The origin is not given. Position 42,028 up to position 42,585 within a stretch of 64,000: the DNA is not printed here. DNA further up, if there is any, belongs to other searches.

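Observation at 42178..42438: Extra AriR/YmgB-family paralog immediately upstream of iraM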

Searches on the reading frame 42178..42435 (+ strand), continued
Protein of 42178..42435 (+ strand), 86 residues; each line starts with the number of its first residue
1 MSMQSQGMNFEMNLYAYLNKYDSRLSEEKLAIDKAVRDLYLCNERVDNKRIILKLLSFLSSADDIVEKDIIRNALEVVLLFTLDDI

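Call 70: find_related_loci(query=A2, collection=genome_contigs, flank=5000)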
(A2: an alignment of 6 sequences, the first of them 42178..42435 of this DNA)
Query A2 (86 aa) in genome_contigs; peptide patterns used: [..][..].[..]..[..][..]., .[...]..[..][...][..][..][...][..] (x = any residue, [..] = any of these).
329 stretches matched a pattern; 13 encode a relative of the query (tblastn E <= 1e-3); 13 distinct loci.
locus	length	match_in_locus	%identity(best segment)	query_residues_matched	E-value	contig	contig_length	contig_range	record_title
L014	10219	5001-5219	41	14-86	2e-14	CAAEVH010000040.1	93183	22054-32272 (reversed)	MAG TPA_asm: uncultured Raoultella sp., isolate HGM20637, WGS project CAAEVH010000000 data, contig: ERS608581_38_k95_607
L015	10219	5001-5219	41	14-86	2e-14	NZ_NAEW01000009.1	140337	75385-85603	Citrobacter braakii strain ATCC 51113 CbraakiiATCC_L001_NODE_9_length_140337__21.3099, whole genome shotgun sequence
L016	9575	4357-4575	38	14-86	3e-12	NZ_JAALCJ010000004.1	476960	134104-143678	Enterobacter cloacae strain M-7 NODE_4_length_476960_cov_83.7565, whole genome shotgun sequence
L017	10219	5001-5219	37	14-86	5e-12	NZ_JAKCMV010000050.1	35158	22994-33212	Enterobacter asburiae strain INSAq146 Aq146_contig_50, whole genome shotgun sequence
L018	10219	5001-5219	37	14-86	7e-11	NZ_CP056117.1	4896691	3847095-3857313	Enterobacter cloacae strain DSM 26481 chromosome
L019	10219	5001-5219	37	14-86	7e-11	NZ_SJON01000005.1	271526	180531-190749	Enterobacter quasihormaechei strain WCHEQ120003 5, whole genome shotgun sequence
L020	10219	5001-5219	37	14-86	7e-11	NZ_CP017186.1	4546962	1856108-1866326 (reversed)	Enterobacter hormaechei subsp. hoffmannii strain DSM 14563 chromosome, complete genome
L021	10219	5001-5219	37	14-86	1e-10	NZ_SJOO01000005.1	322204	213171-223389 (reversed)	Enterobacter wuhouensis strain WCHEW120002 5, whole genome shotgun sequence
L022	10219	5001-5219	34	14-86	7e-9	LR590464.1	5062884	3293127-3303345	Leclercia adecarboxylata strain NCTC13032 genome assembly, chromosome: 1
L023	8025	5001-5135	47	42-86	1e-8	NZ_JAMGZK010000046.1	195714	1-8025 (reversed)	Silvania hatchlandensis strain H19S6 NODE_10_length_195714_cov_57.377638, whole genome shotgun sequence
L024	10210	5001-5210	33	17-86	3e-8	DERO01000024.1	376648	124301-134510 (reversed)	MAG TPA_asm: Leclercia adecarboxylata isolate UBA3338 UBA3338_contig_34, whole genome shotgun sequence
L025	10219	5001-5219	34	14-86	1e-7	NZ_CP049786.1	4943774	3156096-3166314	Leclercia sp. 29361 chromosome, complete genome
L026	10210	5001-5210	30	17-86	2e-7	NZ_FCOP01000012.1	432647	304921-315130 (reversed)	Pseudenterobacter timonensis strain mt20, whole genome shotgun sequence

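Call 100: search_protein_families(library=ncbifam, proteins=[window:42178-42435:+, P0013], max_evalue=10)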
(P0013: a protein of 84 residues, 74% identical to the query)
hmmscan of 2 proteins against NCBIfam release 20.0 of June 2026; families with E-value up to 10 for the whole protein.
window:42178-42435:+ (86 aa): 0 families

P0013 (84 aa): 0 families

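Call 101: search_protein_families(library=pfam, proteins=[P0013, P0011], max_evalue=0.01)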
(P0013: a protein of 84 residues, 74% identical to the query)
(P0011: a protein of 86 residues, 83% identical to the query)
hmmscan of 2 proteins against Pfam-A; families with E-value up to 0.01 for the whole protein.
P0013 (84 aa): 1 family
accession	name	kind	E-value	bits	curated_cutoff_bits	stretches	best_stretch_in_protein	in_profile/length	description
PF10798.13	YmgB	-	6.7e-16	58.3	22.3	1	26-83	2-59/59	Biofilm development protein YmgB/AriR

P0011 (86 aa): 1 family
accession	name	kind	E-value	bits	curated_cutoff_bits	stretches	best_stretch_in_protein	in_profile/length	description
PF10798.13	YmgB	-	1.4e-13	50.9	22.3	1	28-85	2-59/59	Biofilm development protein YmgB/AriR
